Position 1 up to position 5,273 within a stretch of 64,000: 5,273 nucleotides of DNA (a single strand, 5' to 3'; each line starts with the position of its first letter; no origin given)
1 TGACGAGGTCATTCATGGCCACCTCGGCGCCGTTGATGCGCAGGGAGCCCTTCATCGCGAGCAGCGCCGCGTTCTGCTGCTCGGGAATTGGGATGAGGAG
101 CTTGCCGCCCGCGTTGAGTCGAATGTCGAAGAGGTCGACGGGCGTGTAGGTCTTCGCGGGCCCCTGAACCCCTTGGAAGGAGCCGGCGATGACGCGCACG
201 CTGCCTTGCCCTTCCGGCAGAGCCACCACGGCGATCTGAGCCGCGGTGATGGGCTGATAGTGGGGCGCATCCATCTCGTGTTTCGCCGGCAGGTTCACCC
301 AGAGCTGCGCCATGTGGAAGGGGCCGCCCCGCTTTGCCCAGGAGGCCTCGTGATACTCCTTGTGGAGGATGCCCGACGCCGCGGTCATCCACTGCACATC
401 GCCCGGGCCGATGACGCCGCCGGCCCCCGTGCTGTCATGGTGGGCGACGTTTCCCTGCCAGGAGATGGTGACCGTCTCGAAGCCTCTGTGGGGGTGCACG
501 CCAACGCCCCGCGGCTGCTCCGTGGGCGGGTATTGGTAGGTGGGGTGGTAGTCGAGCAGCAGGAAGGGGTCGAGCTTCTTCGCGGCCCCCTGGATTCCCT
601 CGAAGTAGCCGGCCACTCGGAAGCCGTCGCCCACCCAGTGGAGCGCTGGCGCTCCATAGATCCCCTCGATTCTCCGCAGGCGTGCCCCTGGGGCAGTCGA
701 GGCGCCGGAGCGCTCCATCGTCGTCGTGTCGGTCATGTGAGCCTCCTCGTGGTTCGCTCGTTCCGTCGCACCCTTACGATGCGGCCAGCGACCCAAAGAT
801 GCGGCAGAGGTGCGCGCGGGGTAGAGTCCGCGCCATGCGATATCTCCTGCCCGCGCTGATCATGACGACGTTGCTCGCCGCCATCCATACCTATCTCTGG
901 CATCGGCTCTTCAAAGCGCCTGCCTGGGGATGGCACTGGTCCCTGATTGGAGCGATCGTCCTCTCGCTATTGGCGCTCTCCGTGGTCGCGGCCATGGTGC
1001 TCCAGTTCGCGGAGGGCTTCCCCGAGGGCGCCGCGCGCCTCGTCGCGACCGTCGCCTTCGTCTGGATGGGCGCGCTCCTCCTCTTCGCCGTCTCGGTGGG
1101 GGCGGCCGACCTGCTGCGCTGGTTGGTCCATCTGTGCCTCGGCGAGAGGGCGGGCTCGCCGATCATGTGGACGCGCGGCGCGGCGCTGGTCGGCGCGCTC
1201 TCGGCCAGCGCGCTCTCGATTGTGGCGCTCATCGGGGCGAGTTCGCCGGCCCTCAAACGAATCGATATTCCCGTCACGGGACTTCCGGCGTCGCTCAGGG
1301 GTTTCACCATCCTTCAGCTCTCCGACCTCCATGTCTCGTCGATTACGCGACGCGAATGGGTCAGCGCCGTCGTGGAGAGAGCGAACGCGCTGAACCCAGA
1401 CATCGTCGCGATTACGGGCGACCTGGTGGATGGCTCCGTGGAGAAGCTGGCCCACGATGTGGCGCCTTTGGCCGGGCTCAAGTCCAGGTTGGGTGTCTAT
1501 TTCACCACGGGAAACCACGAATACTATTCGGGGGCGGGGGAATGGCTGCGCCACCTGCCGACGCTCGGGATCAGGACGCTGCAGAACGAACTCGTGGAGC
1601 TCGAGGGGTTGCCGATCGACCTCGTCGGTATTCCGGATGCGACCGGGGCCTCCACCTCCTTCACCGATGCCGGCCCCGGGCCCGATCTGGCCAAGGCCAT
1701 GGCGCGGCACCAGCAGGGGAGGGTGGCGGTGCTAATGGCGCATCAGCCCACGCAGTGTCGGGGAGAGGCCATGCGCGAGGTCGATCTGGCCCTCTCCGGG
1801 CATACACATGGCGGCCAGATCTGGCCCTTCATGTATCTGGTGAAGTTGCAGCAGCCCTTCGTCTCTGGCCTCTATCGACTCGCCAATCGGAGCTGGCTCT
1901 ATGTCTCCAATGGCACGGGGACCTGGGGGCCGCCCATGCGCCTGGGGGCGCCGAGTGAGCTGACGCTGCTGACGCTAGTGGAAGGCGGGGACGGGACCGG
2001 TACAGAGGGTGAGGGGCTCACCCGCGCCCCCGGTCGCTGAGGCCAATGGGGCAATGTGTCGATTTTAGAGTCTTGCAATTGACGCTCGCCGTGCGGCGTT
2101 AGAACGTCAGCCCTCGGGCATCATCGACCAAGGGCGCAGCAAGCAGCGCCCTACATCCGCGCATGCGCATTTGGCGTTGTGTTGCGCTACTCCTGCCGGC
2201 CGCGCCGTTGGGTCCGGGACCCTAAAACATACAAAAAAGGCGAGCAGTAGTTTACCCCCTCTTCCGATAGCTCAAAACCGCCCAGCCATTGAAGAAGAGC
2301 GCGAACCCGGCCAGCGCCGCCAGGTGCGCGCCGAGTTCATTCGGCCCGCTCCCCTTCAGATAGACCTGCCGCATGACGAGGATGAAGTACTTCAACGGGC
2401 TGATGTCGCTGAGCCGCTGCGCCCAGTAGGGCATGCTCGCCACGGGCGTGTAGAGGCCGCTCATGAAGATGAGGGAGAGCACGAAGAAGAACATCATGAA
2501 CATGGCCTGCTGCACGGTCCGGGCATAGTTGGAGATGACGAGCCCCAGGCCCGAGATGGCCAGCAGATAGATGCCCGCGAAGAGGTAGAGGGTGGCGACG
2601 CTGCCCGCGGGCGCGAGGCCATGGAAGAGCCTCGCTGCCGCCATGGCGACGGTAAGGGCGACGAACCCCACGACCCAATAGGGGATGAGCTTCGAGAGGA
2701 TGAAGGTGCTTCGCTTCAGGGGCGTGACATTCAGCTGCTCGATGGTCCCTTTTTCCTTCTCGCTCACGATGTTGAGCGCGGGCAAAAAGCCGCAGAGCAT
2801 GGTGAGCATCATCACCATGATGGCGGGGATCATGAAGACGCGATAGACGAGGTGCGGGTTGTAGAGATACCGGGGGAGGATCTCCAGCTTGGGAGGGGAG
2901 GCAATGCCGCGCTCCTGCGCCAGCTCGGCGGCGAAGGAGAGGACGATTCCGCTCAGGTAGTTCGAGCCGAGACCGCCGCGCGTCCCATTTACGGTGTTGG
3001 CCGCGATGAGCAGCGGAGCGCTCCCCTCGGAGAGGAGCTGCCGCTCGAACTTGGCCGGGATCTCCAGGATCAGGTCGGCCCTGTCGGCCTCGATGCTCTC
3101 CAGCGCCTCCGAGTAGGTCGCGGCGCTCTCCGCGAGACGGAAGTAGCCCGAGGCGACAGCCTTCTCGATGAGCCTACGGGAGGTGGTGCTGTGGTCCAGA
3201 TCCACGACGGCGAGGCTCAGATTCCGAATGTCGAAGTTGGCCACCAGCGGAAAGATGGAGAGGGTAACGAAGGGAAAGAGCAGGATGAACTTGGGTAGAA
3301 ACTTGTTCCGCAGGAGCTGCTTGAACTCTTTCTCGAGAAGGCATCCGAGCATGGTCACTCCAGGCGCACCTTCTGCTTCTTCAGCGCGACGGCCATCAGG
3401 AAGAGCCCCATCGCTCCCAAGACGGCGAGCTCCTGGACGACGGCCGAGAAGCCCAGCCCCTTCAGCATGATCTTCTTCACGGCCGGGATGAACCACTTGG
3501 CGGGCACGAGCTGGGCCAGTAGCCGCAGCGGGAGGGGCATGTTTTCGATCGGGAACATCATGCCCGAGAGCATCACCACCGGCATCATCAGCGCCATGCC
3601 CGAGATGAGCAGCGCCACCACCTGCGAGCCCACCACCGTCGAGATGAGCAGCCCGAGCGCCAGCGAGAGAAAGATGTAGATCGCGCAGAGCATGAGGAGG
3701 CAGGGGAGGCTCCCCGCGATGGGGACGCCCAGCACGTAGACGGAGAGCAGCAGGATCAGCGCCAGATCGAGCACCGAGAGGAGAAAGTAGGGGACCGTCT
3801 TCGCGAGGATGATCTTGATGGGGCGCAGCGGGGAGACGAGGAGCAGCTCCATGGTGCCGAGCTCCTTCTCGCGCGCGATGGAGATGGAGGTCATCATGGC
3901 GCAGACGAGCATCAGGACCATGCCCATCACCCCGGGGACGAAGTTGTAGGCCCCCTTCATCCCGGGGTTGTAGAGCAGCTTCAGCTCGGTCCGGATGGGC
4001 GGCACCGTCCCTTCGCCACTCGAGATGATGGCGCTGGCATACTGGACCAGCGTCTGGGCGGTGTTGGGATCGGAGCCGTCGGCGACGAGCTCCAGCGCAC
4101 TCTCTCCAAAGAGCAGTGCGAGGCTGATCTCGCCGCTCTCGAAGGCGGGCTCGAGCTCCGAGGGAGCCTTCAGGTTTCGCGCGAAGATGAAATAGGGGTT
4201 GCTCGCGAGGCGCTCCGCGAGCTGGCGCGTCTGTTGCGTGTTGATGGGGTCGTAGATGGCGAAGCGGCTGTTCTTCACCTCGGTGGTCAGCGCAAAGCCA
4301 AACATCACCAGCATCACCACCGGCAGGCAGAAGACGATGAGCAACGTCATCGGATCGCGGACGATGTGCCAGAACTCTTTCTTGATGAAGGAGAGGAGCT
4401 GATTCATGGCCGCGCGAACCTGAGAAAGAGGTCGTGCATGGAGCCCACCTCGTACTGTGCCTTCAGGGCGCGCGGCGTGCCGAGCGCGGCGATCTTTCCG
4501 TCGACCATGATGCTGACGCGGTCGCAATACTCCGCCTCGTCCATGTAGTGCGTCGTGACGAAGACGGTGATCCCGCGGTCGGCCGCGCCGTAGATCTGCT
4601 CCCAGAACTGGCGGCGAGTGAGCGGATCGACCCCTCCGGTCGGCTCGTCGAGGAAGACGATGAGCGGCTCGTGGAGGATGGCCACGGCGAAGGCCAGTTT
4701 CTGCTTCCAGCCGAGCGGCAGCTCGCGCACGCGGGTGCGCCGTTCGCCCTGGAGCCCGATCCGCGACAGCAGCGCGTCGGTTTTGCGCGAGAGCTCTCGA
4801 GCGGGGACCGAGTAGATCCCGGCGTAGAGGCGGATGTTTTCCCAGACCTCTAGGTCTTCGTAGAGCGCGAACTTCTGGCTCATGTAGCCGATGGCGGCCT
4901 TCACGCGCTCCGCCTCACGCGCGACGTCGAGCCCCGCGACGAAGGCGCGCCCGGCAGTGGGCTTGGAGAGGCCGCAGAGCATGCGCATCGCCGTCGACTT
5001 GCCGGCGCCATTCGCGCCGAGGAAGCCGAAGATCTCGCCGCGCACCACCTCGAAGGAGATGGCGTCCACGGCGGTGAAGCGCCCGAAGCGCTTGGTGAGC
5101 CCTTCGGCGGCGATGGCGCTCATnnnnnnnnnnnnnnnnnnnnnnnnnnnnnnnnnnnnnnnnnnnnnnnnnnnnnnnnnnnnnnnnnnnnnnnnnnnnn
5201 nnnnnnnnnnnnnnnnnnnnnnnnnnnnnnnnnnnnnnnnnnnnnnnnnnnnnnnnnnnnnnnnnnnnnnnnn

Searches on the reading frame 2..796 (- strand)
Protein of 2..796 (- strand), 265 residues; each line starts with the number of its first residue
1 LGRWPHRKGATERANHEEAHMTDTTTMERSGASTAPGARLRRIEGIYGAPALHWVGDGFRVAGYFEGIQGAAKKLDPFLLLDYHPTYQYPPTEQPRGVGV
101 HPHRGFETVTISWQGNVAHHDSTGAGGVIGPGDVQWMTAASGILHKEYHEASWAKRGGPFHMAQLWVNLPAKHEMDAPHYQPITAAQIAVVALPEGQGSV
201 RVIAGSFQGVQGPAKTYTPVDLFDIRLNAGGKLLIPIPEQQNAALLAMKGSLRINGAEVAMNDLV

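Call 17: search_protein_families(library=pfam, proteins=[window:2-796:-], max_evalue=0.001)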
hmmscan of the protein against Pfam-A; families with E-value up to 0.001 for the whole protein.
window:2-796:- (265 aa): 1 family
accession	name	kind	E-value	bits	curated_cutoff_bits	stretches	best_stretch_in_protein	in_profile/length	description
PF02678.22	Pirin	-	9.1e-30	103.3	26.1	1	62-167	5-108/108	Pirin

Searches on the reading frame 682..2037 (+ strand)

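Call 14: search_protein_families(library=pfam, proteins=[window:682-2037:+], max_evalue=0.001)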
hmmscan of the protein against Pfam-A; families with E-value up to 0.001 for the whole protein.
window:682-2037:+ (452 aa): 2 families
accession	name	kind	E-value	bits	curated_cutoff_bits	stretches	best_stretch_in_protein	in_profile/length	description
PF00149.33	Metallophos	-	2.3e-13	51.4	21.5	1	209-377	2-190/191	Calcineurin-like phosphoesterase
PF12850.12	Metallophos_2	-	0.00015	22.3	27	1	210-376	3-117/154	Calcineurin-like phosphoesterase superfamily domain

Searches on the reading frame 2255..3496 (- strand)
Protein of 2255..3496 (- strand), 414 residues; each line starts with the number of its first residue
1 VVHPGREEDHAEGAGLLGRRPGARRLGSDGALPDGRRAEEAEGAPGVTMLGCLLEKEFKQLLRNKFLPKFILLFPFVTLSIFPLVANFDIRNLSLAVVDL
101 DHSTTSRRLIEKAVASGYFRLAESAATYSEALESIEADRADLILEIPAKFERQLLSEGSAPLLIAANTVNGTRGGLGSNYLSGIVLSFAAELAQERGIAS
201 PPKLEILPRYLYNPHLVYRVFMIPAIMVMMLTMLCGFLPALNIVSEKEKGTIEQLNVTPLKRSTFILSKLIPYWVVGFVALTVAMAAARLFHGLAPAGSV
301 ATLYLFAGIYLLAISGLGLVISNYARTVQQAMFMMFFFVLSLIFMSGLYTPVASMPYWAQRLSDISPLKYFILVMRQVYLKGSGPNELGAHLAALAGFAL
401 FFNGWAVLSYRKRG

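Call 14: search_protein_families(library=pfam, proteins=[window:2255-3496:-], max_evalue=0.001)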
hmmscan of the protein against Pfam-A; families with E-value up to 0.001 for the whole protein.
window:2255-3496:- (414 aa): 3 families
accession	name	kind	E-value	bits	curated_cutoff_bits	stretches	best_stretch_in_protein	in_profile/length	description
PF12698.13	ABC2_membrane_3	-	1.2e-44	153.3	31.6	1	70-403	6-342/347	ABC-2 family transporter protein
PF01061.29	ABC2_membrane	-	3.8e-25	89.1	26.9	1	220-379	48-210/211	ABC-2 type transporter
PF12679.13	ABC2_membrane_2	-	1.6e-16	60.9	27.2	1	53-380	3-244/283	ABC-2 family transporter protein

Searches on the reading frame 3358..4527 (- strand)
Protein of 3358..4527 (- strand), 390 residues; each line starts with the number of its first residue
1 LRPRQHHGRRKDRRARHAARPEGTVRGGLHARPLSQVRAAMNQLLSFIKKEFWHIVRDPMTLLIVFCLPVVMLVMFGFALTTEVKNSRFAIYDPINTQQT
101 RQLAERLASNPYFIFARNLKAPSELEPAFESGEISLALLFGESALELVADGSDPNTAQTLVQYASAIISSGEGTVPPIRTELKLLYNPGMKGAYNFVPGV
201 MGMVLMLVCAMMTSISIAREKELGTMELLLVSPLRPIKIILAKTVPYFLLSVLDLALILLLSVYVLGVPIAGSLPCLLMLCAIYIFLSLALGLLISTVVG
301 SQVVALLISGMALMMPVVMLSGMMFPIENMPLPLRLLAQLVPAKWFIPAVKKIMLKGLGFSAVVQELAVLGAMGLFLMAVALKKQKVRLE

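Call 14: search_protein_families(library=pfam, proteins=[window:3358-4527:-], max_evalue=0.001)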
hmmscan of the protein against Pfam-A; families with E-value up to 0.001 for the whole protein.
window:3358-4527:- (390 aa): 3 families
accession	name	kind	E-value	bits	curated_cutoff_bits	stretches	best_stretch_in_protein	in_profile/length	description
PF12698.13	ABC2_membrane_3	-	7.2e-45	154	31.6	1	61-382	3-346/347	ABC-2 family transporter protein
PF01061.29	ABC2_membrane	-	7.5e-28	97.9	26.9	1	194-354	49-210/211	ABC-2 type transporter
PF12679.13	ABC2_membrane_2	-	7.5e-19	68.5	27.2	1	48-327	4-206/283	ABC-2 family transporter protein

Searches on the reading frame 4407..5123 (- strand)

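Call 14: search_protein_families(library=pfam, proteins=[window:4407-5123:-], max_evalue=0.001)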
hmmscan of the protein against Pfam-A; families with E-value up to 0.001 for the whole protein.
window:4407-5123:- (239 aa): 2 families
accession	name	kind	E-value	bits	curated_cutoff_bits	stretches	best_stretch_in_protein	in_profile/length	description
PF00005.33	ABC_tran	-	8.2e-28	98.2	25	1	20-162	2-136/137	ABC transporter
PF13304.12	AAA_21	-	7.3e-10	39.8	27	1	127-192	230-298/304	AAA domain, putative AbiEii toxin, Type IV TA system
